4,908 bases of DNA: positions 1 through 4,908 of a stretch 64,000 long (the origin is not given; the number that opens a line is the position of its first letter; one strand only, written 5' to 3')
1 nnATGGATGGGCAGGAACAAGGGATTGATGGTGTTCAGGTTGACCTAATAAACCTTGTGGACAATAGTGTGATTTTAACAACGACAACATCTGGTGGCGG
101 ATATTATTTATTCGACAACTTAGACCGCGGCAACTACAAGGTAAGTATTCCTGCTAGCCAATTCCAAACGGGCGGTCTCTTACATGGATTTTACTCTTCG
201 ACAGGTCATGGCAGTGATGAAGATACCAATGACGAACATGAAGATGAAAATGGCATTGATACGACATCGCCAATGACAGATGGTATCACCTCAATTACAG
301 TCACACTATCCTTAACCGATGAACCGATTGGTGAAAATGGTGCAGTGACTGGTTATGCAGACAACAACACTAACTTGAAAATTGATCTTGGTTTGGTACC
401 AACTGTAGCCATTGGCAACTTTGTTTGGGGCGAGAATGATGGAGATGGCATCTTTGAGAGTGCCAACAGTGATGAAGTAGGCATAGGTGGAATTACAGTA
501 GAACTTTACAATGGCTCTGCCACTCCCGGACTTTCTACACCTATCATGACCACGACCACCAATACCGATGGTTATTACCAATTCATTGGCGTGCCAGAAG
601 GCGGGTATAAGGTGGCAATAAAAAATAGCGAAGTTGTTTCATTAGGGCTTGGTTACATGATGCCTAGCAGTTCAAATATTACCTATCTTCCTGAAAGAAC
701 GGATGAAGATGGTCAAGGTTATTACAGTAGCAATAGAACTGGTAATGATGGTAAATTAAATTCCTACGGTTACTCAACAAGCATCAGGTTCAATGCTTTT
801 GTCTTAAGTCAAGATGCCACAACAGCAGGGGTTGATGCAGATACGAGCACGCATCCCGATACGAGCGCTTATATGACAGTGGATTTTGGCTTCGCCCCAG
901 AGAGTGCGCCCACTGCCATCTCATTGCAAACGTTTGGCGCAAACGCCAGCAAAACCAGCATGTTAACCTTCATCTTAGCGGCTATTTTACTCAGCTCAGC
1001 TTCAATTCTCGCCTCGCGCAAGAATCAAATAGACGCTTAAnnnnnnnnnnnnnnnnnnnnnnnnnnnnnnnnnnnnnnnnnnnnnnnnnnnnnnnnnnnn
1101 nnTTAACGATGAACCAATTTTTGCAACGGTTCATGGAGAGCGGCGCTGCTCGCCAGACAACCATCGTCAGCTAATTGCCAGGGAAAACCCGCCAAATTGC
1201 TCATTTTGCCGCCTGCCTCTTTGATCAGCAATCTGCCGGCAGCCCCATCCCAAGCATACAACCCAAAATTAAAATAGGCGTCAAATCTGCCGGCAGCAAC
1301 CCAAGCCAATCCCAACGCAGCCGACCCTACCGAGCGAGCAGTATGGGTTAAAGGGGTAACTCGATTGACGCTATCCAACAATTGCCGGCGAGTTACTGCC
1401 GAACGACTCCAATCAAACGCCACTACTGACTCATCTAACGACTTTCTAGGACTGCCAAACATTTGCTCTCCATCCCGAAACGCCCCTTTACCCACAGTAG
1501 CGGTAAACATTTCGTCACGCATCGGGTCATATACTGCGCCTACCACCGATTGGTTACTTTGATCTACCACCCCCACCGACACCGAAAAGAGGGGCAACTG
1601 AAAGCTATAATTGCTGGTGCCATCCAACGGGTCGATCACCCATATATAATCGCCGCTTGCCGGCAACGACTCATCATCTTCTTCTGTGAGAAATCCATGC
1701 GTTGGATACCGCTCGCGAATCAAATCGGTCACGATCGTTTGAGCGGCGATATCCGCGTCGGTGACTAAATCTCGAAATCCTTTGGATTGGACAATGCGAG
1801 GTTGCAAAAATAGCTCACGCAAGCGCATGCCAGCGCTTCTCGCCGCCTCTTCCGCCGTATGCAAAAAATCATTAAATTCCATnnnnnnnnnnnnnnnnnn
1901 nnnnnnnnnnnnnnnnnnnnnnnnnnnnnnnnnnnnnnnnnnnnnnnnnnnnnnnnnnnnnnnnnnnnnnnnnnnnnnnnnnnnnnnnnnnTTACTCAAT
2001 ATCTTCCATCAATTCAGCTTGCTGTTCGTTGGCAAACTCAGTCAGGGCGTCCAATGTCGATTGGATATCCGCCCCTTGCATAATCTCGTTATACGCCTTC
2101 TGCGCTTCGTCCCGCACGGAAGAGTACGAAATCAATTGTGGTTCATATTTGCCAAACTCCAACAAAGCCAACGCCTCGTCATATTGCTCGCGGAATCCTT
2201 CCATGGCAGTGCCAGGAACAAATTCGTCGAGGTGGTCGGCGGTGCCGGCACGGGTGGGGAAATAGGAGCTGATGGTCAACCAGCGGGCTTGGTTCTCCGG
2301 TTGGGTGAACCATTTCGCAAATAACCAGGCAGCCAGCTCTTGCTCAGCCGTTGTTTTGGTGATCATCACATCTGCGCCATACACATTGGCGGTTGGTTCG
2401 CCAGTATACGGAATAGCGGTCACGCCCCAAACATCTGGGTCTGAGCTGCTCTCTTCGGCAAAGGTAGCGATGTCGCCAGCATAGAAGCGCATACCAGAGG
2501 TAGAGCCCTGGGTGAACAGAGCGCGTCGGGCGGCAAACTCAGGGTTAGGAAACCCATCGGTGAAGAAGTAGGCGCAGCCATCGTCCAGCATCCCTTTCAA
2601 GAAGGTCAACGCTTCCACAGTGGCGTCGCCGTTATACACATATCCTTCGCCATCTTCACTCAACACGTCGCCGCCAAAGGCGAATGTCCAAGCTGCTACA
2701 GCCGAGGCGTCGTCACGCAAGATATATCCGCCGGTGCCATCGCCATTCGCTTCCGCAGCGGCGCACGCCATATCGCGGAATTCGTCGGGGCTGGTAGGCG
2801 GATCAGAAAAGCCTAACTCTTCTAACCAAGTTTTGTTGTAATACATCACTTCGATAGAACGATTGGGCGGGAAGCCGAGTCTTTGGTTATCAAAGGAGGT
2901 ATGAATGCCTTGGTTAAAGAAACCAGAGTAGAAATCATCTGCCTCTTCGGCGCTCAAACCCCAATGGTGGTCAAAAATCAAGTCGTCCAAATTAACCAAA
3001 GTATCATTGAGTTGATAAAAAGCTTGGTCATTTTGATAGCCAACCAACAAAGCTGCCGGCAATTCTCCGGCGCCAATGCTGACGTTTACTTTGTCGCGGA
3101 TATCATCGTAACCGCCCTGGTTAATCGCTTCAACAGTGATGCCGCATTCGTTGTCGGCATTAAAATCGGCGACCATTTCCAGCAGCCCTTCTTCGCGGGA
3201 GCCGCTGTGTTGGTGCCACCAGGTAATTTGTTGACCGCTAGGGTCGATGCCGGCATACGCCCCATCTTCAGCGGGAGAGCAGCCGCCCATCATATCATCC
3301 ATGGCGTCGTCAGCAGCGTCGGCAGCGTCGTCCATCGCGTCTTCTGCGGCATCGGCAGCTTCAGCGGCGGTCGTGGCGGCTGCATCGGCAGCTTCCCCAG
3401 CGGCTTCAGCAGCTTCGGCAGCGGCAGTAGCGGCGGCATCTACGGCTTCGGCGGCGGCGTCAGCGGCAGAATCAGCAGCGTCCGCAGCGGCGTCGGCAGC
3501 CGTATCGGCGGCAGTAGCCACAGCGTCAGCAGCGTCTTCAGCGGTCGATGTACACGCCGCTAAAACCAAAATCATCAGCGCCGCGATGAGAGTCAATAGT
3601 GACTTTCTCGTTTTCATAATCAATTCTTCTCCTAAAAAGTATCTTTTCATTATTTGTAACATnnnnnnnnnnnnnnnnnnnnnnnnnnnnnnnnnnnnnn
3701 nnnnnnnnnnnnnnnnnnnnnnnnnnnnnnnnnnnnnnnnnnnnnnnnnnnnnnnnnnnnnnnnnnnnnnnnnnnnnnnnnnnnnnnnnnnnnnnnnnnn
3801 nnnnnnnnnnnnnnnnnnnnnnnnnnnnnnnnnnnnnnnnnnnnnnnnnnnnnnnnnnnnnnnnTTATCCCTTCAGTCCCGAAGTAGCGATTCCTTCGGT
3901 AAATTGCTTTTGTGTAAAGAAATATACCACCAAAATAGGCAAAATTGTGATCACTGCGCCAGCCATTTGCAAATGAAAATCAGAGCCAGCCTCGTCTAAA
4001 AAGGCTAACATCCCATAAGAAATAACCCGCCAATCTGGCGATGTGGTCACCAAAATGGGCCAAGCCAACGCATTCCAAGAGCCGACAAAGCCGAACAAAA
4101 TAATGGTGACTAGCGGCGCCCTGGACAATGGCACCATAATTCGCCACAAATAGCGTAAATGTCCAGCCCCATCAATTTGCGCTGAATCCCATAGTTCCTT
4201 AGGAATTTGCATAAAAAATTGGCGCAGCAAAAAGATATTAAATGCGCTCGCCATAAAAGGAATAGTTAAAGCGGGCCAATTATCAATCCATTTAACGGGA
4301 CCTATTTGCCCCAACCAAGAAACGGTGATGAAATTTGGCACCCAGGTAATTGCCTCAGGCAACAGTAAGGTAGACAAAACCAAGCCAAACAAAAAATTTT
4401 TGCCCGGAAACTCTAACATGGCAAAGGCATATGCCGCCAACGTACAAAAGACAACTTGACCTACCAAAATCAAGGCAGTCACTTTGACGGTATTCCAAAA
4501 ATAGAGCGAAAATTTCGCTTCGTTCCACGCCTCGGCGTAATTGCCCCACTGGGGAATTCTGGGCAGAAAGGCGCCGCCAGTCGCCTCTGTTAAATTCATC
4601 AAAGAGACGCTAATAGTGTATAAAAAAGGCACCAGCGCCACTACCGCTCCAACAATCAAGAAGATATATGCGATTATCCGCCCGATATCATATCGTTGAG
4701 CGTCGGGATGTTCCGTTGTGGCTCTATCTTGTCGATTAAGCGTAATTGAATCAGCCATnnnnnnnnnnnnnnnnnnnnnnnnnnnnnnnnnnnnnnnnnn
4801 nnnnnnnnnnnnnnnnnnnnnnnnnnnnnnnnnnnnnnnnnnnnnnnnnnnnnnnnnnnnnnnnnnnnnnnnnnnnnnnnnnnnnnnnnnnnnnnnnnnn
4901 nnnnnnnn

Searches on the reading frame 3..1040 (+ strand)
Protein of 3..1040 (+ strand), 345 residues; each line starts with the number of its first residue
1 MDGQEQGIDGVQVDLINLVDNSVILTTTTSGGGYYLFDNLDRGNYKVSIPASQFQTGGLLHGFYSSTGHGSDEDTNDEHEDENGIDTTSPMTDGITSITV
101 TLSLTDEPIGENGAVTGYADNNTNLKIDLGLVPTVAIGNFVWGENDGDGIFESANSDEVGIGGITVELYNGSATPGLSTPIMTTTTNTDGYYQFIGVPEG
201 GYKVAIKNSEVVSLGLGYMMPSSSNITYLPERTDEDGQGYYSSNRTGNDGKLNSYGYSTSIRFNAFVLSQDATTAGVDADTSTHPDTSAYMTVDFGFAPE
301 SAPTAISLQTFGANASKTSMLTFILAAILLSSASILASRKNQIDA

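Call 68: search_protein_families(library=pfam, proteins=[window:3-1040:+], max_evalue=0.00001)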
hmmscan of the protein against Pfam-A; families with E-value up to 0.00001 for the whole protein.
window:3-1040:+ (345 aa): 2 families
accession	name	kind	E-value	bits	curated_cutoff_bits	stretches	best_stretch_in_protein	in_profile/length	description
PF17210.9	SdrD_B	-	1.7e-23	83.4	29.7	2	136-209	2-67/112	SdrD B-like domain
PF13620.12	CarboxypepD_reg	-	2.1e-13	50.8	32.3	1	2-56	8-61/82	Carboxypeptidase regulatory-like domain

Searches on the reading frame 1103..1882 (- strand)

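Call 68: search_protein_families(library=pfam, proteins=[window:1103-1882:-], max_evalue=0.00001)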
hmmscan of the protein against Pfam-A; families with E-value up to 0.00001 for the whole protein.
window:1103-1882:- (259 aa): 1 family
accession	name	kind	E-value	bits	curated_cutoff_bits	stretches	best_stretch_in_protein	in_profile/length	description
PF00459.30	Inositol_P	-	9.7e-57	192.9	27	1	6-256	5-265/271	Inositol monophosphatase family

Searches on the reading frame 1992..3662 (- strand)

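Call 68: search_protein_families(library=pfam, proteins=[window:1992-3662:-], max_evalue=0.00001)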
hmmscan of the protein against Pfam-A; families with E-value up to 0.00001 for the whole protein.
window:1992-3662:- (556 aa): 1 family
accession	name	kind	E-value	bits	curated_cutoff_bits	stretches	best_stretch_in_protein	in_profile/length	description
PF13416.11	SBP_bac_8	-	8.3e-37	127.9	27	1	162-476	1-267/279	Bacterial extracellular solute-binding protein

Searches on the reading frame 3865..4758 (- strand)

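Call 68: search_protein_families(library=pfam, proteins=[window:3865-4758:-], max_evalue=0.00001)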
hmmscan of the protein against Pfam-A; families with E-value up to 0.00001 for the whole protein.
window:3865-4758:- (297 aa): 1 family
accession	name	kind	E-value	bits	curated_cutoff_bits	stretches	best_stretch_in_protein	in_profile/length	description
PF00528.27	BPD_transp_1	-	1.1e-12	48.5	26.4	1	113-281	10-170/184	Binding-protein-dependent transport system inner membrane component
